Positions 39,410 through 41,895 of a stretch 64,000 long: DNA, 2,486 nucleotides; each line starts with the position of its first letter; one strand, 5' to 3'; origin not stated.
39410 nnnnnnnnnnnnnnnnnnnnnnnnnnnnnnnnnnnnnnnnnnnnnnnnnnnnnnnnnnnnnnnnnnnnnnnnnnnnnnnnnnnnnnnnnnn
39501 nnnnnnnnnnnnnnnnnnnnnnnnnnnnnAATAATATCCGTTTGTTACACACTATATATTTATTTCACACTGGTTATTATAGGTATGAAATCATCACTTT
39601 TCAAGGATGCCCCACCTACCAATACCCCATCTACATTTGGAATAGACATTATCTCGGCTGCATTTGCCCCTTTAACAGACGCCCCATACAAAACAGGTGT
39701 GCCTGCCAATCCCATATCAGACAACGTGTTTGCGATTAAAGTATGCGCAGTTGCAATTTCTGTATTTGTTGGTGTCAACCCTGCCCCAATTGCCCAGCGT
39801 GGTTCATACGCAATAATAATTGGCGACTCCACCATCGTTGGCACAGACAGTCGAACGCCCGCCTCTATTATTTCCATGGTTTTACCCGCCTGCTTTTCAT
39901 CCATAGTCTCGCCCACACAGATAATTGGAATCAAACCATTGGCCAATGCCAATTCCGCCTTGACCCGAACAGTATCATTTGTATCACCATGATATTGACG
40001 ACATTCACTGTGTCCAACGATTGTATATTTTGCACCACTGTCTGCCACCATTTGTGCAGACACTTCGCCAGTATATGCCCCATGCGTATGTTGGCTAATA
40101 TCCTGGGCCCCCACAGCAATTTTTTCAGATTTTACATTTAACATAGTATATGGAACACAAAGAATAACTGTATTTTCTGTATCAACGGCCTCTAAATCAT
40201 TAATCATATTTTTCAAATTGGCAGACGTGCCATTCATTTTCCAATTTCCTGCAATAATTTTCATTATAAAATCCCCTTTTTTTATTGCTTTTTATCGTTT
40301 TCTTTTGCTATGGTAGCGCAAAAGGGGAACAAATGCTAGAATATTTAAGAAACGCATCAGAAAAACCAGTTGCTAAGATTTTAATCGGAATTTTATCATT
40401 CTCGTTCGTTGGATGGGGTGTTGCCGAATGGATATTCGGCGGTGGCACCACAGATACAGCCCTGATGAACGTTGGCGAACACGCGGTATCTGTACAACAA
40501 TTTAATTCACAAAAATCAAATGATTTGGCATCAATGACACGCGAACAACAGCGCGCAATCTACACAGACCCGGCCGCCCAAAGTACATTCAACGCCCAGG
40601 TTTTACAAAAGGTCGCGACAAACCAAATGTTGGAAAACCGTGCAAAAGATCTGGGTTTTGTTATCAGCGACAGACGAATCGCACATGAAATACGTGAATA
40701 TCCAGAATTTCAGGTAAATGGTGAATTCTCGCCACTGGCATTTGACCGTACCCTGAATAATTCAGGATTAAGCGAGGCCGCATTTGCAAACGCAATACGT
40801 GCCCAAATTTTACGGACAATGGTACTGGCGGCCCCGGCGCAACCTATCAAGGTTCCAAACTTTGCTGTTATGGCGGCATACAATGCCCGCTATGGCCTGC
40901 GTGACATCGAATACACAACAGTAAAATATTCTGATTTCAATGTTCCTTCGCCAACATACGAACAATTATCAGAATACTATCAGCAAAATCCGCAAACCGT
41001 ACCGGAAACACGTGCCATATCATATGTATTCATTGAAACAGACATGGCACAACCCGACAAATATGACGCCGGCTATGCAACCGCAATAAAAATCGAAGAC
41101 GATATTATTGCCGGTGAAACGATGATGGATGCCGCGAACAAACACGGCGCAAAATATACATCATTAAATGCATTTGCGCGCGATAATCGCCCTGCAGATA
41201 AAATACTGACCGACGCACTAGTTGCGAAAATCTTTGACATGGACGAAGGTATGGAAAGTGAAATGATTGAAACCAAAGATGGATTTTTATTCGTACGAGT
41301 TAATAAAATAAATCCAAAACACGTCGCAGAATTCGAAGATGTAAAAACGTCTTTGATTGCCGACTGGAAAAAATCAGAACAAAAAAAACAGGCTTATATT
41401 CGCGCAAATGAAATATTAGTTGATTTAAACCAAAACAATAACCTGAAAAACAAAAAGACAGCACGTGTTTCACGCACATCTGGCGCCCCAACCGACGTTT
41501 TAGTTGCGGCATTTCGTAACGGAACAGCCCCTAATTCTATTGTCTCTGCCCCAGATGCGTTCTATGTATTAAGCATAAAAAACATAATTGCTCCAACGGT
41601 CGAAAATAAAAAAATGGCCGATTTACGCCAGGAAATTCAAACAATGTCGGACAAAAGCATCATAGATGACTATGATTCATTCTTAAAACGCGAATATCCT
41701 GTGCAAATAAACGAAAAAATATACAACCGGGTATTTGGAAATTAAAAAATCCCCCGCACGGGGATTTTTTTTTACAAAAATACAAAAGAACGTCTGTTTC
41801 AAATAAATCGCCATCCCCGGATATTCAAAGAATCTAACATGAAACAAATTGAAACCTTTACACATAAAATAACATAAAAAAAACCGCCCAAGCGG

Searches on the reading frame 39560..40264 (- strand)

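Call 35: search_protein_families(library=pfam, proteins=[window:39560-40264:-], max_evalue=0.00001)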
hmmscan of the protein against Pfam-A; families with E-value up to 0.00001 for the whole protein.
window:39560-40264:- (234 aa): 1 family
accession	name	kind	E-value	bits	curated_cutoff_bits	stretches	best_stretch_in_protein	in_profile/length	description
PF00121.24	TIM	-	5.4e-76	255.8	20.1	1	2-232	1-244/245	Triosephosphate isomerase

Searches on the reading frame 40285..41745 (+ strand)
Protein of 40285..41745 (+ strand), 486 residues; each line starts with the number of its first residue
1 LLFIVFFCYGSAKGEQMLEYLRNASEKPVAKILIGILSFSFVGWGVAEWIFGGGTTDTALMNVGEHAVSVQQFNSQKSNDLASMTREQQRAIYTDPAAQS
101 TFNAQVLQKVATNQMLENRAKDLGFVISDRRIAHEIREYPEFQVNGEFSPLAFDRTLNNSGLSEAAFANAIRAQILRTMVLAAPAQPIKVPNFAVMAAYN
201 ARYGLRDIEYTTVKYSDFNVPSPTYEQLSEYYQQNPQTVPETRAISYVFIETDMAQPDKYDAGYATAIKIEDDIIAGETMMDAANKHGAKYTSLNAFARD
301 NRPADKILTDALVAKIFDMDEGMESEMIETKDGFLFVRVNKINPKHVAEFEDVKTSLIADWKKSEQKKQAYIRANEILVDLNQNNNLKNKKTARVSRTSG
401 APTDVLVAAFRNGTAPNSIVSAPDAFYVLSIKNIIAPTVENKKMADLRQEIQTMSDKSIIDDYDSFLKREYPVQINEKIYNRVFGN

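Call 35: search_protein_families(library=pfam, proteins=[window:40285-41745:+], max_evalue=0.00001)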
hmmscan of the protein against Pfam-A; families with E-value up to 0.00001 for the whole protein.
window:40285-41745:+ (486 aa): 3 families
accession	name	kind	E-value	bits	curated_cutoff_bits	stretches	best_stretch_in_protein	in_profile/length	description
PF13624.11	SurA_N_3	-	1.8e-33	116.1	27.2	1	17-178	1-159/162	SurA-like N-terminal domain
PF13623.11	SurA_N_2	-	2.2e-19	70.2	28.5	1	18-155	1-143/145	SurA-like N-terminal domain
PF13145.12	Rotamase_2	-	3.8e-13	50.7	27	1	223-354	1-120/121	PPIC-type PPIASE domain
